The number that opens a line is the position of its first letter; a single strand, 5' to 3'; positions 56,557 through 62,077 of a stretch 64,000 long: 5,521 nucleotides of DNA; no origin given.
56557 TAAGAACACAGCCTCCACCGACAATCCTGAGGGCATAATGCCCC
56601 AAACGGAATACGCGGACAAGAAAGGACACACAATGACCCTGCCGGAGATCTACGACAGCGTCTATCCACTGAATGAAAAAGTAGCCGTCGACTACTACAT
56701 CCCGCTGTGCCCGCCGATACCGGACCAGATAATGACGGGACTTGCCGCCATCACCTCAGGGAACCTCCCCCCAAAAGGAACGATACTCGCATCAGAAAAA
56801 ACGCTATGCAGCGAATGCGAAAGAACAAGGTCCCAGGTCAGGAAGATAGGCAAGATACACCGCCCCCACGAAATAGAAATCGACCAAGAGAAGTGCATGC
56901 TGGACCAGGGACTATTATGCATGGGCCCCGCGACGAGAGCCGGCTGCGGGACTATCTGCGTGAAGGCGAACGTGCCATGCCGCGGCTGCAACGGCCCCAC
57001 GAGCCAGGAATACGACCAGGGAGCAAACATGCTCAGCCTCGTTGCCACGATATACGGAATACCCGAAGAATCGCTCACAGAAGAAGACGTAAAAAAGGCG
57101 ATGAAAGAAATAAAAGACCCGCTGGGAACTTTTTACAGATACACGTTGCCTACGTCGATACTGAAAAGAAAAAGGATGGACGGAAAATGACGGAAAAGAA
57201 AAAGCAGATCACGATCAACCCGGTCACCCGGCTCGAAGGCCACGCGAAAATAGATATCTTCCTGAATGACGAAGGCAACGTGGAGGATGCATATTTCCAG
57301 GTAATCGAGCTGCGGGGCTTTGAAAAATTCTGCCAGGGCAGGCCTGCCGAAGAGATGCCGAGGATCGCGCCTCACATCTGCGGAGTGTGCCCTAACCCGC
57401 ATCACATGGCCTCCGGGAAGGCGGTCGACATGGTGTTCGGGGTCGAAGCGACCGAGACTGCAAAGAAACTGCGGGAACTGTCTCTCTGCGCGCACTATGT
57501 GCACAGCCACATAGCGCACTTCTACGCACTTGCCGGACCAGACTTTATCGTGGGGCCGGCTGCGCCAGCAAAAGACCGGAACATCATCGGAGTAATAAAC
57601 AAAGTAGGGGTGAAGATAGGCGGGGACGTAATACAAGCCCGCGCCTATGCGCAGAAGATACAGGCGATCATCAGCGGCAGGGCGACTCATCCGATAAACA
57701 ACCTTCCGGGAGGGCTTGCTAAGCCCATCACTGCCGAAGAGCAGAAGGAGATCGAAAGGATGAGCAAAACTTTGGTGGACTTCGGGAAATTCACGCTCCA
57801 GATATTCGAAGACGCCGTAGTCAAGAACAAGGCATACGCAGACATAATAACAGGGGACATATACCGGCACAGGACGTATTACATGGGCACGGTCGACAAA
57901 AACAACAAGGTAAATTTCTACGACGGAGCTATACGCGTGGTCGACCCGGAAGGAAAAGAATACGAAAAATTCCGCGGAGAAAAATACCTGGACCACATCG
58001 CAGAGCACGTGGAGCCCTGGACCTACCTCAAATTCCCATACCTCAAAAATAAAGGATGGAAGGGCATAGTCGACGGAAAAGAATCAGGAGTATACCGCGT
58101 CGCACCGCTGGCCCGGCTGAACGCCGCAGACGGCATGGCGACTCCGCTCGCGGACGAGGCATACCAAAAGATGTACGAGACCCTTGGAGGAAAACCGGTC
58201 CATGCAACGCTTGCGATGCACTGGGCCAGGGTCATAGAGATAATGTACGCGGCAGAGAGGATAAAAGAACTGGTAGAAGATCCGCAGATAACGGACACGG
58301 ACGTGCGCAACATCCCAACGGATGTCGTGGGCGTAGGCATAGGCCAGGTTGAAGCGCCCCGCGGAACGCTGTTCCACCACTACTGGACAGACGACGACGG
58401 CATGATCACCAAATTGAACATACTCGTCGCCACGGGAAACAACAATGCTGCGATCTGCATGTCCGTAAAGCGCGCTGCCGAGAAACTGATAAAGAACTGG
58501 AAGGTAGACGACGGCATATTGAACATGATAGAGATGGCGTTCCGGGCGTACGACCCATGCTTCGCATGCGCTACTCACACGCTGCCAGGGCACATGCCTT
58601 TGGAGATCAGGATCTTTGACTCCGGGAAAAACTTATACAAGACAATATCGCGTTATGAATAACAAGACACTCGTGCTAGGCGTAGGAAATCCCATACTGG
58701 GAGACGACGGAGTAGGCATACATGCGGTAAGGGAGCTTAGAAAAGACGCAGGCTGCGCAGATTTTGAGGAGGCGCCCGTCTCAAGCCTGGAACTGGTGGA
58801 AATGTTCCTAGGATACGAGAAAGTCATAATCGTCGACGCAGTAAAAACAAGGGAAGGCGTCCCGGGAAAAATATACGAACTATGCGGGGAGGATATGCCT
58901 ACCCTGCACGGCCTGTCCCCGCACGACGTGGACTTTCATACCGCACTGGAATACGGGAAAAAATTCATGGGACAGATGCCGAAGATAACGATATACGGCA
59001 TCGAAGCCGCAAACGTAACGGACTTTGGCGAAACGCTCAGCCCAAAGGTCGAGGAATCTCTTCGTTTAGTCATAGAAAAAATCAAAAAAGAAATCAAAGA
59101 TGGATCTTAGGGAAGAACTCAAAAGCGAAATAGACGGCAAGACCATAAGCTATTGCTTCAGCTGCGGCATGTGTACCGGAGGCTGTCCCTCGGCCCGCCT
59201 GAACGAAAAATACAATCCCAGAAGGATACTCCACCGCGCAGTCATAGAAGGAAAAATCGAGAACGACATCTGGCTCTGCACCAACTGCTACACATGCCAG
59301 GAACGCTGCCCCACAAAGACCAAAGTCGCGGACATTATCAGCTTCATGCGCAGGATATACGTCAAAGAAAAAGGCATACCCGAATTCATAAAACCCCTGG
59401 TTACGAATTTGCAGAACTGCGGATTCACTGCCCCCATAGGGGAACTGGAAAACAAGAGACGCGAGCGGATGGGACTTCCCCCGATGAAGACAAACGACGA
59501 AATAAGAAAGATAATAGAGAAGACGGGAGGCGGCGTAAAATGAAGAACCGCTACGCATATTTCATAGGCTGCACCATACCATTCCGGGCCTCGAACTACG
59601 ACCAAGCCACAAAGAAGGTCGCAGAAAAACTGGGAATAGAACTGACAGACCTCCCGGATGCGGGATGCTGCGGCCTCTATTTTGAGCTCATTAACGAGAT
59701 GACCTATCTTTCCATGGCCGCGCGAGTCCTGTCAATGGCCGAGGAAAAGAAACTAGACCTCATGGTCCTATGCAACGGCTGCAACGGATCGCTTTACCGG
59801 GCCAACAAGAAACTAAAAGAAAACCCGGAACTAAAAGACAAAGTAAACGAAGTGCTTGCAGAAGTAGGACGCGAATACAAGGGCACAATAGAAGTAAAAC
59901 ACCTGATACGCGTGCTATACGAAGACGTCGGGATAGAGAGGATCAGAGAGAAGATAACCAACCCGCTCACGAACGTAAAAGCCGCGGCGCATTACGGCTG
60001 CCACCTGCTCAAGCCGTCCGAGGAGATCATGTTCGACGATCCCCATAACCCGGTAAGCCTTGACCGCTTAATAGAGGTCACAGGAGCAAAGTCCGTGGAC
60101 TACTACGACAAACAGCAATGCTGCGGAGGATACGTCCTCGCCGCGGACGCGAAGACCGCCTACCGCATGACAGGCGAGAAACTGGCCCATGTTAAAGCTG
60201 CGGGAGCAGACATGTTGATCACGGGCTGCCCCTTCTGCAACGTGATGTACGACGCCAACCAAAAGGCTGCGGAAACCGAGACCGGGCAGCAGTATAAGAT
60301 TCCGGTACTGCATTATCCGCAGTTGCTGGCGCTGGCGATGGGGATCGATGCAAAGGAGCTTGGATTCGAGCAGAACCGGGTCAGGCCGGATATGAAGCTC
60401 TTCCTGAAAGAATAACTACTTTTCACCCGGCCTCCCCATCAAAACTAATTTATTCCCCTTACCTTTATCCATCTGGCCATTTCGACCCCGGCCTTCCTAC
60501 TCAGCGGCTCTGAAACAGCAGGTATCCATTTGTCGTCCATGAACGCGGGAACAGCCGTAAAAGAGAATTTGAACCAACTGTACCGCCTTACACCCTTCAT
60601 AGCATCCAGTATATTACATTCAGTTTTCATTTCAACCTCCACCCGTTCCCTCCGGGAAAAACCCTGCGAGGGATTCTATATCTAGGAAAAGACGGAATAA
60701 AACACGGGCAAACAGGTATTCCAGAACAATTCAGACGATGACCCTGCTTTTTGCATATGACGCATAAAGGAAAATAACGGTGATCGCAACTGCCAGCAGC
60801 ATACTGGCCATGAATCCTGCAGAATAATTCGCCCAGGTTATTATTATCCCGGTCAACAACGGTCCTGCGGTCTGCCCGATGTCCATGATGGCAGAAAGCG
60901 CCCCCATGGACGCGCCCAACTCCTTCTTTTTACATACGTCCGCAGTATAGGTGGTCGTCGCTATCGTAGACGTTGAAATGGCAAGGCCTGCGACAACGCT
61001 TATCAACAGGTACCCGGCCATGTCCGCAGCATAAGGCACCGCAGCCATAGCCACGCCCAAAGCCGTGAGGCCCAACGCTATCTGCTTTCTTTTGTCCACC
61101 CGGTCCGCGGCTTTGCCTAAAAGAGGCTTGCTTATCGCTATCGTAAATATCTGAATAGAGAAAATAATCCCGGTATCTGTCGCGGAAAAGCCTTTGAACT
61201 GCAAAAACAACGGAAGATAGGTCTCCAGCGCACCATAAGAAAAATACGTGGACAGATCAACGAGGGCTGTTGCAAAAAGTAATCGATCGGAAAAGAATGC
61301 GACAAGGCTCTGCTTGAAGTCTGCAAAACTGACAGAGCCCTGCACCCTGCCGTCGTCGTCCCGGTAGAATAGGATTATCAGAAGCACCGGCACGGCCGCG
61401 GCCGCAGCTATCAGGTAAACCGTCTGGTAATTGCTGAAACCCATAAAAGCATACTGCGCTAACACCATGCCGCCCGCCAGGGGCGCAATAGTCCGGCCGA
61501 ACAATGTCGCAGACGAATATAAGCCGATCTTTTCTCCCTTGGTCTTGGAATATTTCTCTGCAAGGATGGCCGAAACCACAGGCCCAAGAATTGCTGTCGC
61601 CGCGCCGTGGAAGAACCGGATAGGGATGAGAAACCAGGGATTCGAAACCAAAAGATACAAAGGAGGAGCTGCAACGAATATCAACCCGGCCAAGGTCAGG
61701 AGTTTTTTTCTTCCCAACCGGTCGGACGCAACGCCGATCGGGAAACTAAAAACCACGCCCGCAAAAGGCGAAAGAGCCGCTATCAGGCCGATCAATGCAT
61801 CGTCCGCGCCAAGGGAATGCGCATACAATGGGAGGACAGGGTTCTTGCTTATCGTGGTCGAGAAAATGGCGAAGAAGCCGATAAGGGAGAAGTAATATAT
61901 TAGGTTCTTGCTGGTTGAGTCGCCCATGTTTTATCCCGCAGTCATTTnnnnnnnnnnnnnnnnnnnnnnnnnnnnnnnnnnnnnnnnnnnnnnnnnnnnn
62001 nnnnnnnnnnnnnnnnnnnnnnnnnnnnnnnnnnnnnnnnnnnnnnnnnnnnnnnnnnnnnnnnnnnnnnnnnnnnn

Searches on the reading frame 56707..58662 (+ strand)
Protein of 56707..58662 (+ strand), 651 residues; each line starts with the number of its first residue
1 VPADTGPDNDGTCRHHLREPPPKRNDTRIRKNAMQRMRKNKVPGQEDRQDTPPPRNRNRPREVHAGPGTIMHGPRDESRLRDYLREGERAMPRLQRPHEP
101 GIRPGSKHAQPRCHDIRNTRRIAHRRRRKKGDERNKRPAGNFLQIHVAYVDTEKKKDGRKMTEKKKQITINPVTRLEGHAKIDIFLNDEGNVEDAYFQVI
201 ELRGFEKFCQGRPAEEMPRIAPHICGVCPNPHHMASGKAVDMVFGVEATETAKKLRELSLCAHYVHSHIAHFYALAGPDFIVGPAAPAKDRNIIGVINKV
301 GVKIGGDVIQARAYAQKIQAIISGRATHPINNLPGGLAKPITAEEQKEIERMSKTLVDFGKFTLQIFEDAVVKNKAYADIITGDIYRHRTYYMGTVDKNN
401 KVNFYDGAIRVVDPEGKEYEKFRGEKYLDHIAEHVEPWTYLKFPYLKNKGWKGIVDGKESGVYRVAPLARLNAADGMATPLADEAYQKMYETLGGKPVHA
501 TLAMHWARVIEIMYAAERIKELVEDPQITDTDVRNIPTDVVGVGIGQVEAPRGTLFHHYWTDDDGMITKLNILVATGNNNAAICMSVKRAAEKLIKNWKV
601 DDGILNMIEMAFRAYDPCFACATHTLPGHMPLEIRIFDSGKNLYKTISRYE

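Call 58: search_protein_families(library=pfam, proteins=[window:56707-58662:+])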
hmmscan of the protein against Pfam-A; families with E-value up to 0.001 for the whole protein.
window:56707-58662:+ (651 aa): 1 family
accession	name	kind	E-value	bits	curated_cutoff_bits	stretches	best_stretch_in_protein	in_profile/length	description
PF00374.24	NiFeSe_Hases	-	6.9e-36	124.7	25.8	2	203-281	1-79/508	Nickel-dependent hydrogenase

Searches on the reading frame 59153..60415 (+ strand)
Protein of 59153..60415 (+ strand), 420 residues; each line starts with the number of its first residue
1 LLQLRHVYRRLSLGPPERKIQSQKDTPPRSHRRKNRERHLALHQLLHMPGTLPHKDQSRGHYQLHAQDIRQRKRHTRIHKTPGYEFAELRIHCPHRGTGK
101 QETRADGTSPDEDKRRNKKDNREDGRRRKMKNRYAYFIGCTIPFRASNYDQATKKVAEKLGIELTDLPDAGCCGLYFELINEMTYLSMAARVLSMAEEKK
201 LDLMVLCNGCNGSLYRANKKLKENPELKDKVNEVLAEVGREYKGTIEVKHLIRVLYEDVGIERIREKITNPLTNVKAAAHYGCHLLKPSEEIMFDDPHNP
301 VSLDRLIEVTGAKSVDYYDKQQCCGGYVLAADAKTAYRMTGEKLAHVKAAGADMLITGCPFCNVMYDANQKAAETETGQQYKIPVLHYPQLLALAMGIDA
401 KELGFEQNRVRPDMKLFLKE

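Call 58: search_protein_families(library=pfam, proteins=[window:59153-60415:+])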
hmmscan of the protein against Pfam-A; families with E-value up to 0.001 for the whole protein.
window:59153-60415:+ (420 aa): 2 families
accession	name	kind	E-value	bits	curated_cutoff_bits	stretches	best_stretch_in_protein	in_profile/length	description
PF02754.22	CCG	-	1.3e-27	96.1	20.6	2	278-365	2-83/85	Cysteine-rich domain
PF22196.1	HdrB-like_C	-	0.00065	20.1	33.4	0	328-407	4-85/87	HdrB-like C-terminal domain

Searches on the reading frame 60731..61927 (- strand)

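Call 58: search_protein_families(library=pfam, proteins=[window:60731-61927:-])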
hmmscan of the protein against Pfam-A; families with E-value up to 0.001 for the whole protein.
window:60731-61927:- (398 aa): 5 families
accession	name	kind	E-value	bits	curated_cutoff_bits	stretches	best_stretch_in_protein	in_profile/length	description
PF07690.21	MFS_1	-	2.5e-52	178.4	33.4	2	15-258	3-246/347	Major Facilitator Superfamily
PF12832.13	MFS_1_like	-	4e-15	56.2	25.2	2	230-368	14-154/373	MFS_1 like family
PF00083.30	Sugar_tr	-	8.7e-10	38.5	22.3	1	15-187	18-190/452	Sugar (and other) transporter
PF01306.25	LacY_symp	-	1.7e-07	30.8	24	1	227-389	19-187/413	LacY proton/sugar symporter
PF05977.19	MFS_3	-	6.1e-06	25.4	27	1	38-189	39-190/524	Transmembrane secretion effector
